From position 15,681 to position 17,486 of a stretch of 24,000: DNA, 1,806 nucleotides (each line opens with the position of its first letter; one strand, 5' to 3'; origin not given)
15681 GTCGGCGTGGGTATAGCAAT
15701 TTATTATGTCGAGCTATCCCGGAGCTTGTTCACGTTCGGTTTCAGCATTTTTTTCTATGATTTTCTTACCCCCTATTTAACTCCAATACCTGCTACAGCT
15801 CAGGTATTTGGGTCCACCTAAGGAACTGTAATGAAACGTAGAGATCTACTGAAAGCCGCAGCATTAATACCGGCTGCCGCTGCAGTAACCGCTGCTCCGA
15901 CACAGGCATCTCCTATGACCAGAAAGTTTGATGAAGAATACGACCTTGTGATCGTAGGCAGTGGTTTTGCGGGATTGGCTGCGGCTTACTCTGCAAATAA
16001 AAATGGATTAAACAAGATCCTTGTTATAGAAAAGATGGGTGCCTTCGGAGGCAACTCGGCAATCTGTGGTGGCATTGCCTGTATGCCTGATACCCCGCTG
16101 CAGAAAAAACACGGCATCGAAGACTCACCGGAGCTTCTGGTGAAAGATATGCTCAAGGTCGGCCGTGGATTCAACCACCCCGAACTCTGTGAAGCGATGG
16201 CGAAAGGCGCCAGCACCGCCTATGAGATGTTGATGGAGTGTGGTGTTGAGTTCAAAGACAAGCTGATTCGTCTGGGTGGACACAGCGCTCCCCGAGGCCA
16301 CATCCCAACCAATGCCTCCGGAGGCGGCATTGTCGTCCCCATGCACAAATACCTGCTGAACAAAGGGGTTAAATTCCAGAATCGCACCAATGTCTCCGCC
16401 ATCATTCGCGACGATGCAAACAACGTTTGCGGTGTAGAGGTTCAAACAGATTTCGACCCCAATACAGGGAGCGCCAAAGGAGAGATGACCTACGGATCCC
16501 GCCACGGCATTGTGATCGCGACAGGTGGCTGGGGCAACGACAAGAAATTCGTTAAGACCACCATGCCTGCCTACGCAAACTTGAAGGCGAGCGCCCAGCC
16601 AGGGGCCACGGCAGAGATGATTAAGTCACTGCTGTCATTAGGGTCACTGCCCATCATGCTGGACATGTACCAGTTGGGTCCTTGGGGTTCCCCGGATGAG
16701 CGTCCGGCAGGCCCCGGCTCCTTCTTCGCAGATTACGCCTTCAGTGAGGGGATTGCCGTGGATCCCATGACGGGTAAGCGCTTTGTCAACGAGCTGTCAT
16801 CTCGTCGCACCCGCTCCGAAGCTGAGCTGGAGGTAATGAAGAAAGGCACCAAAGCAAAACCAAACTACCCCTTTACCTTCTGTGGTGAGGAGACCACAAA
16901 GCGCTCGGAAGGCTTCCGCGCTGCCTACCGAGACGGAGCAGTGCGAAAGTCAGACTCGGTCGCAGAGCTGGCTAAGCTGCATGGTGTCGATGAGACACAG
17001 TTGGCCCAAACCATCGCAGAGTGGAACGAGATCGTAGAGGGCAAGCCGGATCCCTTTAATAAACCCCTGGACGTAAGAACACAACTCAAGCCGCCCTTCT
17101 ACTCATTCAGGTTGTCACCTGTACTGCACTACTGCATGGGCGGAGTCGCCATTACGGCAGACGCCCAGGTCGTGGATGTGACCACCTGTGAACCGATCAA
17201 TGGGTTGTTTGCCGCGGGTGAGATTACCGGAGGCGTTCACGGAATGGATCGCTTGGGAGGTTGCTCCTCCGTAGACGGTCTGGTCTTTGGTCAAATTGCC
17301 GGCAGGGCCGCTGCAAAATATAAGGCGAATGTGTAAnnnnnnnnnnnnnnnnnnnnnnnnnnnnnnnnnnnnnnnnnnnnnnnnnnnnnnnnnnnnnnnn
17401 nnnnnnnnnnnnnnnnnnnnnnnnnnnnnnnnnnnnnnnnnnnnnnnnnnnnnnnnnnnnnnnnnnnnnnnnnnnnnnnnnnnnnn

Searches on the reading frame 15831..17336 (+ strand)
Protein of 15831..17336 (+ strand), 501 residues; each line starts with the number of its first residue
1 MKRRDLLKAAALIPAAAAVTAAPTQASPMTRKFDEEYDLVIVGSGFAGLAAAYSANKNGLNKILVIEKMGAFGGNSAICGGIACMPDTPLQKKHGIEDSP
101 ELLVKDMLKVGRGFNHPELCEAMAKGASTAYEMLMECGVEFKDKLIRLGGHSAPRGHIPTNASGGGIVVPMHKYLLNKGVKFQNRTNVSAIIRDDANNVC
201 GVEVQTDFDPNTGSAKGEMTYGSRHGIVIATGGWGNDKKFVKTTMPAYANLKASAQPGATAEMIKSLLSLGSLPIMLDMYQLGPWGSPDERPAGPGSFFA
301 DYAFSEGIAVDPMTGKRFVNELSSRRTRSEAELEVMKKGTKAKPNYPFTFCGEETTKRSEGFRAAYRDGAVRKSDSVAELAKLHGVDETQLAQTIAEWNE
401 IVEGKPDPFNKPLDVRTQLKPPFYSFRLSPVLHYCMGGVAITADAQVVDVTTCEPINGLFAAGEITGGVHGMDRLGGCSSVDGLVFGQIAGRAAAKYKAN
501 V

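Call 3: search_protein_families(library=pfam, proteins=[window:15831-17336:+])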
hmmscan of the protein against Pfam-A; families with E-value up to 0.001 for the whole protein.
window:15831-17336:+ (501 aa): 9 families
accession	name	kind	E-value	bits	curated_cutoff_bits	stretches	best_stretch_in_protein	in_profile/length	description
PF00890.30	FAD_binding_2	-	4e-75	254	20.4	1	38-479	1-413/414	FAD binding domain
PF01266.30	DAO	-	1.3e-10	41.8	27.9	1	38-83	1-46/353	FAD dependent oxidoreductase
PF12831.13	FAD_oxidored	-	1.6e-07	31.4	27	1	38-88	1-50/416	FAD dependent oxidoreductase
PF01946.23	Thi4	-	3.5e-07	30.1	26.2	1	36-80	17-61/235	Thi4 family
PF13450.12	NAD_binding_8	-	6e-07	30.1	21.9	1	41-76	1-35/68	NAD(P)-binding Rossmann-like domain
PF03486.20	HI0933_like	-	1.4e-06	28.4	50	0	38-82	2-45/244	HI0933-like protein Rossmann domain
PF07992.20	Pyr_redox_2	-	5.2e-06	26.5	26.1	1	37-236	1-112/291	Pyridine nucleotide-disulphide oxidoreductase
PF13738.12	Pyr_redox_3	-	0.00036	20.3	30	1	40-69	1-30/305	Pyridine nucleotide-disulphide oxidoreductase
PF06100.17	MCRA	-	0.0005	19.5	23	0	167-205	208-250/495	MCRA family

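Call 4: search_protein_families(library=ncbifam, proteins=[window:15831-17336:+])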
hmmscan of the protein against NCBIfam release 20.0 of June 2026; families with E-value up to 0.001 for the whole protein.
window:15831-17336:+ (501 aa): 65 families (the best 25 are shown)
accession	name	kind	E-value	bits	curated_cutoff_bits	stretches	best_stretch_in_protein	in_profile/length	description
TIGR01813.1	flavo_cyto_c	subfamily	3.5e-151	503.9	285.45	1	38-491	1-443/444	flavocytochrome c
NF005064.0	PRK06481.1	equivalog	1.8e-68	231.5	542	1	28-498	53-503/506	flavocytochrome c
NF005510.0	PRK07121.1-3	subfamily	6.7e-43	147.2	481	2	152-498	164-490/492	FAD-binding protein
NF005511.0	PRK07121.1-4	equivalog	4.1e-41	141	466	3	221-498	265-543/553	FAD-binding protein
NF006130.0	PRK08274.1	equivalog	1.6e-39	136.1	369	1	35-497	4-461/467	FAD-dependent tricarballylate dehydrogenase TcuA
NF009478.0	PRK12844.1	equivalog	5e-37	127.4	789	2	162-498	207-552/559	3-ketosteroid-delta-1-dehydrogenase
NF005512.0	PRK07121.1-5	subfamily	6.9e-37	127.1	812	2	19-145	5-130/489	FAD-binding protein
NF005509.0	PRK07121.1-2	subfamily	1.6e-34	119.4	630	2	218-496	249-523/527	FAD-binding protein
NF004789.0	PRK06134.1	subfamily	1.7e-34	119.4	747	2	163-498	215-571/581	FAD-dependent oxidoreductase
NF053717.1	VnlPnlRedVprA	equivalog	1.4e-33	116.5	600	2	35-246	5-205/481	vinyl phenol reductase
NF009473.0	PRK12835.1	subfamily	3.8e-33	114.8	837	3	29-114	4-88/585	FAD-binding protein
TIGR01812.1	sdhA_frdA_Gneg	subfamily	3.4e-30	105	567.3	2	429-498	335-404/568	succinate dehydrogenase or fumarate reductase, flavoprotein subunit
NF009477.0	PRK12843.1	equivalog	3.1e-29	101.9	758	2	164-405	220-463/578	FAD-dependent oxidoreductase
NF005867.0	PRK07804.1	equivalog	1.5e-27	96.1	639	2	23-249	5-224/548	L-aspartate oxidase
NF005508.0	PRK07121.1-1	equivalog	9.5e-27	93.7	537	2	151-497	158-493/497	FAD-binding protein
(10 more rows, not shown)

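Call 28: find_homologous_proteins(query=window:15831-17336:+, max_evalue=1e-60)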
Query window:15831-17336:+ (501 aa): 1226 proteins with E <= 1e-60 among 8000 candidates; the best 120 are listed.
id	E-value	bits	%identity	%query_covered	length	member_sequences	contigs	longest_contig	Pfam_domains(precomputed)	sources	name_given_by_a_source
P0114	0.0e+0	1086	100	94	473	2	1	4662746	PF01946.24,PF01266.31,PF13450.13,PF00890.31,PF07992.21,PF03486.21,PF12831.14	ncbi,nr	ncbi:flavocytochrome c [Ferrimonas sp. YFM]|nr:flavocytochrome c [Ferrimonas sp. YFM]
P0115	2.1e-267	906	80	100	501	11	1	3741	PF01946.24,PF01266.31,PF00890.31,PF07992.21,PF00070.34,PF03486.21,PF12831.14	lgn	-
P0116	5.4e-259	878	76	100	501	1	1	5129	PF01946.24,PF01266.31,PF13450.13,PF00890.31,PF07992.21,PF03486.21,PF06100.18,PF12831.14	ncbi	ncbi:MAG: flavocytochrome c [Shewanella sp.]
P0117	1.9e-257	873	76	100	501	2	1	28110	PF01946.24,PF01266.31,PF00890.31,PF07992.21,PF03486.21,PF12831.14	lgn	-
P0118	8.9e-253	857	74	100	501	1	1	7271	PF01946.24,PF01266.31,PF13450.13,PF00890.31,PF03486.21,PF12831.14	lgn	-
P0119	2.7e-252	856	74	100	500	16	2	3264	PF01266.31,PF13450.13,PF00890.31,PF07992.21,PF03486.21,PF06100.18,PF12831.14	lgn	-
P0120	8.5e-252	854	74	100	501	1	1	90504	PF01946.24,PF01266.31,PF13450.13,PF00890.31,PF07992.21,PF03486.21,PF12831.14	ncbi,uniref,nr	ncbi:flavocytochrome c [Shewanella abyssi]|uniref:flavocytochrome c n=1 Tax=Shewanella abyssi TaxID=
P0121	2.6e-221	754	67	99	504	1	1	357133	PF01266.31,PF00890.31,PF07992.21,PF12831.14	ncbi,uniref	ncbi:flavocytochrome c [Shewanella sp. GXUN23E]|uniref:flavocytochrome c n=1 Tax=Shewanella sp. GXUN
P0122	2.5e-218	744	65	99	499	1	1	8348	PF01946.24,PF01266.31,PF13450.13,PF00890.31,PF07992.21,PF03486.21,PF12831.14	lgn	-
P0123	5.8e-217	739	64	99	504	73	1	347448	PF01946.24,PF01266.31,PF13450.13,PF00890.31,PF07992.21,PF03486.21,PF12831.14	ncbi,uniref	ncbi:flavocytochrome c [Shewanella xiamenensis]|uniref:flavocytochrome c n=1 Tax=Shewanella xiamenen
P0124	9.7e-216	735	65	99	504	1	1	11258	PF01266.31,PF00890.31,PF07992.21,PF00070.34,PF03486.21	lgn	-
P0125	2.9e-215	734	64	99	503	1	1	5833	PF01946.24,PF01266.31,PF13450.13,PF00890.31,PF07992.21,PF06100.18,PF12831.14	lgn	-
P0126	1.3e-213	728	65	100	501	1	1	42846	PF01946.24,PF01266.31,PF00890.31,PF07992.21,PF12831.14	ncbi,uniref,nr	ncbi:flavocytochrome c [Shewanella abyssi]|uniref:flavocytochrome c n=1 Tax=Shewanella abyssi TaxID=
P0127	4.6e-213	726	66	93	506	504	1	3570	PF01946.24,PF01266.31,PF00890.31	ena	-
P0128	7.4e-212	722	63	99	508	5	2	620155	PF01946.24,PF01266.31,PF13450.13,PF00890.31,PF07992.21,PF03486.21,PF12831.14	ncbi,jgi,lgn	ncbi:MAG: Flavocytochrome c [Burkholderia sp.]|jgi:fumarate reductase flavoprotein subunit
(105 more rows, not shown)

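Call 29: find_encoding_contigs(protein=P0123, flank=6000, max_places=3)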
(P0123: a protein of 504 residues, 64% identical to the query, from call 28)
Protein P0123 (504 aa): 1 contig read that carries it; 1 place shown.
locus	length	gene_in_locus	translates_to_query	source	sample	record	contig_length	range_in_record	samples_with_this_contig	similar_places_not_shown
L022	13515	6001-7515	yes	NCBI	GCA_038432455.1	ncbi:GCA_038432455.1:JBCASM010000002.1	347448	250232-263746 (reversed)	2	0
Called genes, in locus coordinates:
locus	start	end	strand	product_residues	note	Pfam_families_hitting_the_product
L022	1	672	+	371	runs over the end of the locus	PF04551:GcpE, PF26540:GcpE_C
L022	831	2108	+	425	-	PF00152:tRNA-synt_2 (faint), PF13393:tRNA-synt_His, PF00587:tRNA-synt_2b, PF03129:HGTP_anticodon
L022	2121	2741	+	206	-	PF13174:TPR_6 (faint), PF09976:TPR_21, PF13432:TPR_16 (faint), PF13428:TPR_14 (faint), PF14559:TPR_19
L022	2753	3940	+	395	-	PF25171:Beta-prop_WDR36-Utp21_1st (faint), PF01011:PQQ (weak), PF13360:PQQ_2 (weak), PF25293:Beta-prop_EMC1_N (faint), PF07774:EMC1_C (faint), PF13360:PQQ_2, PF13570:Beta-prop_ACSF4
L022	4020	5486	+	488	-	PF00350:Dynamin_N (faint), PF01926:MMR_HSR1, PF02421:FeoB_N, PF03193:RsgA_GTPase (faint), PF00009:GTP_EFTU, PF02421:FeoB_N, PF01926:MMR_HSR1, PF14714:KH_dom-like, +3 more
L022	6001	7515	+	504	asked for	PF01946:Thi4 (weak), PF00890:FAD_binding_2, PF01266:DAO, PF03486:HI0933_like (faint), PF07992:Pyr_redox_2 (faint), PF12831:FAD_oxidored (faint), PF13450:NAD_binding_8 (faint)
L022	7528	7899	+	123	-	PF14537:Cytochrom_c3_2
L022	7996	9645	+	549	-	PF00221:Lyase_aromatic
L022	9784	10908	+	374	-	-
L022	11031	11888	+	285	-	PF00126:HTH_1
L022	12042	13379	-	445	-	PF13742:tRNA_anti_2, PF01336:tRNA_anti-codon, PF02601:Exonuc_VII_L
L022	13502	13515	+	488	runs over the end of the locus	PF00478:IMPDH, PF03060:NMO (weak), PF00571:CBS, PF03060:NMO (weak), PF01070:FMN_dh (weak)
